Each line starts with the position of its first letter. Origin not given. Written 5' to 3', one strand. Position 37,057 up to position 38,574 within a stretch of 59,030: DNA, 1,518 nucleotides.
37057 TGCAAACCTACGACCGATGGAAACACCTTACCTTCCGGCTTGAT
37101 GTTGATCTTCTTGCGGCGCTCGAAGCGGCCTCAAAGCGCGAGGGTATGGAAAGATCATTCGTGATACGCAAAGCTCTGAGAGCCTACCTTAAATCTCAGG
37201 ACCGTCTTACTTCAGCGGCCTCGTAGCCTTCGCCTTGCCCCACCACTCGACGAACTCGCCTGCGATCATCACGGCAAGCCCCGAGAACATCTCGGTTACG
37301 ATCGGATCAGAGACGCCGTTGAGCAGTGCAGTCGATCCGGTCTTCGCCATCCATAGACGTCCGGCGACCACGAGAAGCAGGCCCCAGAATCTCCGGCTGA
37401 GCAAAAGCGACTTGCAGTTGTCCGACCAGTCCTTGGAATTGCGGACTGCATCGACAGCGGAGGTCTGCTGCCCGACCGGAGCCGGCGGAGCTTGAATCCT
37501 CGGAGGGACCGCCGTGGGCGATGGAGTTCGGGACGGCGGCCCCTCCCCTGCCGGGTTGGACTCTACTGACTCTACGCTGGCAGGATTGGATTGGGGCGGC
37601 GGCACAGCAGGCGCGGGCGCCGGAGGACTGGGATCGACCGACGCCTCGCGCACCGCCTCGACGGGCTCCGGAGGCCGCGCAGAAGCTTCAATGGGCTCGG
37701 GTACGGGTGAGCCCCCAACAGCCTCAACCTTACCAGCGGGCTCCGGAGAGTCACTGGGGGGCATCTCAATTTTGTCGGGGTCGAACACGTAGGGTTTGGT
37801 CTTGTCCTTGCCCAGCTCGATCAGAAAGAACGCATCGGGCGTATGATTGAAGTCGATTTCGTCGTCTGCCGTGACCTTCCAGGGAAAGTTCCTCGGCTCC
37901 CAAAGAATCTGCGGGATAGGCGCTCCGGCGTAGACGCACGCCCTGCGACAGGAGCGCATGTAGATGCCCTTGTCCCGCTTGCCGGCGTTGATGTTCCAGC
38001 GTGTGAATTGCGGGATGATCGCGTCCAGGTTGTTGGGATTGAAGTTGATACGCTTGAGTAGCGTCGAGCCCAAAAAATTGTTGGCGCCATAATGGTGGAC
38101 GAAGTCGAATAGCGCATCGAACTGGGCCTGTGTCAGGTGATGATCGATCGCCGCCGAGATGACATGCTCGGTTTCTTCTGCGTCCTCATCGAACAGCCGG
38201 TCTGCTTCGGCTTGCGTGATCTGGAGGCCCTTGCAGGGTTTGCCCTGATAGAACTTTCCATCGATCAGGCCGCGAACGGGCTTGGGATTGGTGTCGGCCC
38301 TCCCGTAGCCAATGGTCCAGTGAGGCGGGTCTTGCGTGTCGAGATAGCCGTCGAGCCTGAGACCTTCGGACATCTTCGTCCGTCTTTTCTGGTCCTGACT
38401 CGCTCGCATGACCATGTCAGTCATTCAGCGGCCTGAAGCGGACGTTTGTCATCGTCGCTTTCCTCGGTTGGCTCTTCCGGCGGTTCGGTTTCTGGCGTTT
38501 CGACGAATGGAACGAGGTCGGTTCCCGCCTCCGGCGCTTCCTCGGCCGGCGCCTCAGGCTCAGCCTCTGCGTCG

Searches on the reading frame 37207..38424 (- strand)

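Call 42: search_protein_families(library=phrogs, proteins=[window:37207-38424:-], max_evalue=0.00001)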
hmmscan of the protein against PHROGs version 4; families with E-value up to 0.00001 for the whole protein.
window:37207-38424:- (405 aa): 3 families
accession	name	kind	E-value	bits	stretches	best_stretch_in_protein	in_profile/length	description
phrog_7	-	lysis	5.5e-22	78.7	1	4-155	550-685/873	endolysin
phrog_10457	-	lysis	7.2e-10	39.9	1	68-158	2-86/95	endolysin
phrog_7910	-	lysis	1.6e-08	36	1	79-157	7-83/96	endolysin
